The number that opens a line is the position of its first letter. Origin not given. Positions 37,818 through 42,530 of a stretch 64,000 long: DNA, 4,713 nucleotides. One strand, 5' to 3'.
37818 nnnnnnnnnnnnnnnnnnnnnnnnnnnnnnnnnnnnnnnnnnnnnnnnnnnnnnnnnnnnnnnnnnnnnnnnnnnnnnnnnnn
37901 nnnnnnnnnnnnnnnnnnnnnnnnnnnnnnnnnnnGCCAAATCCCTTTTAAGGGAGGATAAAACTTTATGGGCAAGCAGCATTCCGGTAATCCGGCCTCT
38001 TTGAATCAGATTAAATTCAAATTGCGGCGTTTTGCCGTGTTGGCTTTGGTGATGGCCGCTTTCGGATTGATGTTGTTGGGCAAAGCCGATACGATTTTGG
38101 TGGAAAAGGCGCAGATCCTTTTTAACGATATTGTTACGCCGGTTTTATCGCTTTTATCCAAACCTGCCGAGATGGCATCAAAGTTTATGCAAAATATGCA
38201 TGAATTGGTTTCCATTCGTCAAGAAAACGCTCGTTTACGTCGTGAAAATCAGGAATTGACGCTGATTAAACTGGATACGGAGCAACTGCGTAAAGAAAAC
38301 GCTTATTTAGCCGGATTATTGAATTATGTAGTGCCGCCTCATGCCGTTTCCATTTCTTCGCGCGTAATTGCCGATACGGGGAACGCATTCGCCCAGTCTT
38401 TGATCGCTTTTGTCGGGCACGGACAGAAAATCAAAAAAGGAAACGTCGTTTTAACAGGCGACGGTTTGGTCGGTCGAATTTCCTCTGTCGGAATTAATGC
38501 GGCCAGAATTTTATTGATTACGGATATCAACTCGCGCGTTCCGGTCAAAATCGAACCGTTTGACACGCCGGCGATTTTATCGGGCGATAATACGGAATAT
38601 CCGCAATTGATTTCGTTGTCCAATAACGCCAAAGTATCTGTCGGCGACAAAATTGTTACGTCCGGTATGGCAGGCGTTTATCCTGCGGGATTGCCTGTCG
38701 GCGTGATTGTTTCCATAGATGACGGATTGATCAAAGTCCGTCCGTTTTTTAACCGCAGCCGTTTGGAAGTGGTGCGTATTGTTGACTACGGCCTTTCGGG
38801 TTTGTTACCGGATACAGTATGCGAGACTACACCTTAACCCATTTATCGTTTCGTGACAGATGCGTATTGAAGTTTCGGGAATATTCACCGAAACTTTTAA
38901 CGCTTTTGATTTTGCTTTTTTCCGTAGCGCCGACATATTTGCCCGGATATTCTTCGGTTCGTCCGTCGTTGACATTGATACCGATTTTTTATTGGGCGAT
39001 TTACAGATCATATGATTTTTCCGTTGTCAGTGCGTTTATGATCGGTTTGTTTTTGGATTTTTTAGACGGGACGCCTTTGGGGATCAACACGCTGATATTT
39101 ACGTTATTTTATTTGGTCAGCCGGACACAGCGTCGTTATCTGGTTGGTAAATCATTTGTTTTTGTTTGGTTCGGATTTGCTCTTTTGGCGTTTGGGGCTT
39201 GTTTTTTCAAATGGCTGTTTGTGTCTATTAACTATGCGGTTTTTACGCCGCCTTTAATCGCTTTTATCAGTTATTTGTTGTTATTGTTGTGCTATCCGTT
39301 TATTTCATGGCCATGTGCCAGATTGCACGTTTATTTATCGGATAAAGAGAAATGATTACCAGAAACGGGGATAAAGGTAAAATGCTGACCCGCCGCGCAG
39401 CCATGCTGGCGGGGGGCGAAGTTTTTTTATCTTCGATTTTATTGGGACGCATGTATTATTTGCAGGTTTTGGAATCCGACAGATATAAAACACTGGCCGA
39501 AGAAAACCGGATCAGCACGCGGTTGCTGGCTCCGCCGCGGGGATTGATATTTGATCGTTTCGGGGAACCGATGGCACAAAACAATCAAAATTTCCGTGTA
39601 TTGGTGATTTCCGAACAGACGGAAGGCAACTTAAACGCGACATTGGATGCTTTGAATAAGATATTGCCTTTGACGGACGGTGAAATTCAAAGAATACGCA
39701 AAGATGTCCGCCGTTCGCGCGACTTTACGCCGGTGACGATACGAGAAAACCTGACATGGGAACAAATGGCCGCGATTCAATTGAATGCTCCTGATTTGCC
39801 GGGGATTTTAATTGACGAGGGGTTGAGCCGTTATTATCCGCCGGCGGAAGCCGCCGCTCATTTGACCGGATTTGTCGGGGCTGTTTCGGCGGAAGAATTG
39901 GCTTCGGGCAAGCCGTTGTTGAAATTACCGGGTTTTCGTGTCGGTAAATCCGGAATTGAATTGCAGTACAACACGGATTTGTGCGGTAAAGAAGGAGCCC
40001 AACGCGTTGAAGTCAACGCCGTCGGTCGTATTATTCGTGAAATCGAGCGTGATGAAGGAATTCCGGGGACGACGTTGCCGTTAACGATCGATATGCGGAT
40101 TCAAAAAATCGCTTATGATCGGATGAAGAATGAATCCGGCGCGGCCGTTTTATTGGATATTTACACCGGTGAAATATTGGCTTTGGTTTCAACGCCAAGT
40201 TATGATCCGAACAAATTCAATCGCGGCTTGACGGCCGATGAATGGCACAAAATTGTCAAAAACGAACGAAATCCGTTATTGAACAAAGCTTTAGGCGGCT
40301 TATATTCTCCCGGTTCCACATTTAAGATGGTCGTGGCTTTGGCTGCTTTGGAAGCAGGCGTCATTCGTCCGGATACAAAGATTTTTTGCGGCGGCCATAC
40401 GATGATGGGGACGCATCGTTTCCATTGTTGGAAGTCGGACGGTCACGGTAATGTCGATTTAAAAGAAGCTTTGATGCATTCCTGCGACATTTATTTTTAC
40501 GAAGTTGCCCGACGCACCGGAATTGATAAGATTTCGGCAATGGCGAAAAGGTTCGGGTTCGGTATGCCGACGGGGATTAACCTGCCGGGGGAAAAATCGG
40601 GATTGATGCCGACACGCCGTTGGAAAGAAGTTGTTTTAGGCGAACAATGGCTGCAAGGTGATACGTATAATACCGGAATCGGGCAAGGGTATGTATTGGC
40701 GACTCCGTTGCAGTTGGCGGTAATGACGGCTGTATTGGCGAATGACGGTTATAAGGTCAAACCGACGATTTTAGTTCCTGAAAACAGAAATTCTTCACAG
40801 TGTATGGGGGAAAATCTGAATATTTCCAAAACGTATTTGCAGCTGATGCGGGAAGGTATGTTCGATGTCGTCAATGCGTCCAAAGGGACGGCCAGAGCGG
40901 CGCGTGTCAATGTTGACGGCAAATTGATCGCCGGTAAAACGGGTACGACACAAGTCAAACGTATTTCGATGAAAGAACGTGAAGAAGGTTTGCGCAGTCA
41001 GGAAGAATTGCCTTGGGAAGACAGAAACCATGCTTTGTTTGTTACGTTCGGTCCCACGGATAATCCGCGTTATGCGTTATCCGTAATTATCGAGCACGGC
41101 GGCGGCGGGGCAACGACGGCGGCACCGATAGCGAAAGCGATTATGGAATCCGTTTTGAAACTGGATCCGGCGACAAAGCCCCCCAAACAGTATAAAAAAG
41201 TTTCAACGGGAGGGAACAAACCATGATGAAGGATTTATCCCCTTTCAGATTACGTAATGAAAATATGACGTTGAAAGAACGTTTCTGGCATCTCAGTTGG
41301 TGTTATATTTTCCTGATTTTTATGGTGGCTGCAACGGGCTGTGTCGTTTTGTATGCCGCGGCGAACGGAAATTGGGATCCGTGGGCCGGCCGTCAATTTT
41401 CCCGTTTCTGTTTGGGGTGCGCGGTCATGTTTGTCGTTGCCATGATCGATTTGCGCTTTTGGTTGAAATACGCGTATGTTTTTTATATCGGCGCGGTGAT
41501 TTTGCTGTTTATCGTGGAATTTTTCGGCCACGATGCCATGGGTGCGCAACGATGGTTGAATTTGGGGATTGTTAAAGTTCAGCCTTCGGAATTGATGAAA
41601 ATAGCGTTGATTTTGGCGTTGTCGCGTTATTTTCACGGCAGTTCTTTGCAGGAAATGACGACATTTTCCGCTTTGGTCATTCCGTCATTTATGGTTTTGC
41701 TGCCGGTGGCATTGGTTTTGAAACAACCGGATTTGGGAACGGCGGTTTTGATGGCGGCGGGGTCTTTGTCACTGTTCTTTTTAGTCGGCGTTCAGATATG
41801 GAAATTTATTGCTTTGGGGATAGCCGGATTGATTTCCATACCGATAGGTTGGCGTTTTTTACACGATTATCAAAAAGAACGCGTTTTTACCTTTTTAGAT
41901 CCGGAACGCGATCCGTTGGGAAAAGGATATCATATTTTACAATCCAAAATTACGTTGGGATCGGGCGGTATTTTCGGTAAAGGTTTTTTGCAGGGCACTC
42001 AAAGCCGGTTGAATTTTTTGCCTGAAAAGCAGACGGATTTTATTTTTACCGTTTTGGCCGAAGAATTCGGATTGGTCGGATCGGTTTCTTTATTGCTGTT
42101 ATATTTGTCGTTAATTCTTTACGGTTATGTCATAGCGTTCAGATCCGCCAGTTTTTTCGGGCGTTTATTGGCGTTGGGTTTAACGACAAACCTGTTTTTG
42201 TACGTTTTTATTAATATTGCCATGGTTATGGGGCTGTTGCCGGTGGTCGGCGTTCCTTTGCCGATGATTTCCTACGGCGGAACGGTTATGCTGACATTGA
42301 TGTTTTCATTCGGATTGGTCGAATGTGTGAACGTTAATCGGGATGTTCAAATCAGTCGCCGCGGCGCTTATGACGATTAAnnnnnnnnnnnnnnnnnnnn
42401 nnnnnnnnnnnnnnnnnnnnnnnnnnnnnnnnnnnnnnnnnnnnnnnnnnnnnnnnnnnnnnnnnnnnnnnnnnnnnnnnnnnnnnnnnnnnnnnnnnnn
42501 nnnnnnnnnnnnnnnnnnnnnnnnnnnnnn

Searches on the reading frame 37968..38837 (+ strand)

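Call 5: search_protein_families(library=pfam, proteins=[window:37968-38837:+])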
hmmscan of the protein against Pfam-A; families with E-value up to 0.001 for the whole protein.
window:37968-38837:+ (289 aa): 1 family
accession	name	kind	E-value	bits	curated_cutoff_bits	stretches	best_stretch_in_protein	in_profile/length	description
PF04085.20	MreC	-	1.3e-31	109.8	28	1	133-272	1-146/147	Rod shape-determining protein MreC, barrel core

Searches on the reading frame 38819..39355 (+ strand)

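Call 5: search_protein_families(library=pfam, proteins=[window:38819-39355:+])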
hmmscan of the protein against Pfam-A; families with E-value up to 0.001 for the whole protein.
window:38819-39355:+ (178 aa): 1 family
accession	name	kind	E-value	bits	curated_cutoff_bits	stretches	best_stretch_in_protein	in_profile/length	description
PF04093.17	MreD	-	1.7e-12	48.1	24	1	27-162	13-151/158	rod shape-determining protein MreD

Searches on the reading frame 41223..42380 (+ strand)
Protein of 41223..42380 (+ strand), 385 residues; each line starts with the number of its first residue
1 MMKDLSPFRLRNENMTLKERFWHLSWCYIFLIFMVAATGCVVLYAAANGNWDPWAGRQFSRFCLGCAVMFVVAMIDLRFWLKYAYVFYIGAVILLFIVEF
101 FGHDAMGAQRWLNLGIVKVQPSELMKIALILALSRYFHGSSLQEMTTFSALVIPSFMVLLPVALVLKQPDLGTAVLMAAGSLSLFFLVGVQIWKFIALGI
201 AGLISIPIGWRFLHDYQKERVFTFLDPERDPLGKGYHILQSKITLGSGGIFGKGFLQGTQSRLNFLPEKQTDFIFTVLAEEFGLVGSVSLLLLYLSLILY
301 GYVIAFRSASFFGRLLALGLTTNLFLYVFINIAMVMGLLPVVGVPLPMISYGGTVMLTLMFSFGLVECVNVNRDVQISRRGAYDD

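Call 5: search_protein_families(library=pfam, proteins=[window:41223-42380:+])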
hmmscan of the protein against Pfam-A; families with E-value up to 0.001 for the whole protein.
window:41223-42380:+ (385 aa): 1 family
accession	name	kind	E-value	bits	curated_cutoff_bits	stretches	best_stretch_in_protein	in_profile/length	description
PF01098.24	FTSW_RODA_SPOVE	-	2.6e-101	339.6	26.4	1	29-372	5-353/356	Cell cycle protein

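Call 30: find_encoding_contigs(protein=window:41223-42380:+, flank=5000, max_places=10)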
Protein window:41223-42380:+ (385 aa): no gene with exactly this product is on record in the collection.
